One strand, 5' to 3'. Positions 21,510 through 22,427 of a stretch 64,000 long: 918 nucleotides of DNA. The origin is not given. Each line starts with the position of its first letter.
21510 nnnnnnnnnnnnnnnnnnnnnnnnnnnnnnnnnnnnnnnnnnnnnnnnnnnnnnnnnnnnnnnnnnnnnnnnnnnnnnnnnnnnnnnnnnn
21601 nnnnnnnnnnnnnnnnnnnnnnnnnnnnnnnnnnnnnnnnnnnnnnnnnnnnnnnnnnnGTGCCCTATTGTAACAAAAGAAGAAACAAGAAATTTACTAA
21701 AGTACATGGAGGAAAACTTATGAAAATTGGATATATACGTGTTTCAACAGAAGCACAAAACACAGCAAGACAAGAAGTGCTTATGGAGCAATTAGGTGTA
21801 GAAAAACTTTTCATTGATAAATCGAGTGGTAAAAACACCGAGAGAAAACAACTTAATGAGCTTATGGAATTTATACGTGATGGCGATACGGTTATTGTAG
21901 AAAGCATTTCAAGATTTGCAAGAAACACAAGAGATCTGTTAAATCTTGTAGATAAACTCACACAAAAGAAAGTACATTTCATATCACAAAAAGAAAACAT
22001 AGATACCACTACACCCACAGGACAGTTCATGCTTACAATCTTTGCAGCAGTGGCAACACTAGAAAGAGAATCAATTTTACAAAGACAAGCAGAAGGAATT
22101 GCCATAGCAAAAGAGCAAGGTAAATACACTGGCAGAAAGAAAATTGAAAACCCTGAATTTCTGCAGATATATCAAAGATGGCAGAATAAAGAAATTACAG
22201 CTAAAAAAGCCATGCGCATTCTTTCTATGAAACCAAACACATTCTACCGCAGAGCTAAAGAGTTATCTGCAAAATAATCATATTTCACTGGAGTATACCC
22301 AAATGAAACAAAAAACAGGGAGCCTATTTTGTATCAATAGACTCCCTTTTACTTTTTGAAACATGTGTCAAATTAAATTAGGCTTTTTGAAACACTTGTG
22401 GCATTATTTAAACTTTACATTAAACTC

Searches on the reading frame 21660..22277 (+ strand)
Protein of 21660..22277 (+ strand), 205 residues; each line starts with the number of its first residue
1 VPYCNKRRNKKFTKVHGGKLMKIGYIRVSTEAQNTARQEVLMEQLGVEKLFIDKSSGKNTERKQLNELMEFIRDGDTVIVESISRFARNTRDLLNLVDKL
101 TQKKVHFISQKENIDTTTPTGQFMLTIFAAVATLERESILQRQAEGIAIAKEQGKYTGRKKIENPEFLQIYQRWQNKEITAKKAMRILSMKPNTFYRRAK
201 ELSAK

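Call 7: search_protein_families(library=pfam, proteins=[window:21660-22277:+], max_evalue=0.001)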
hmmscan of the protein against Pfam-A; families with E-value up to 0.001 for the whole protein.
window:21660-22277:+ (205 aa): 1 family
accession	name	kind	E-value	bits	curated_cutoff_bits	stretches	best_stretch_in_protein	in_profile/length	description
PF00239.26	Resolvase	-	2.3e-43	148.2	23.3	1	23-156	2-145/145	Resolvase, N terminal domain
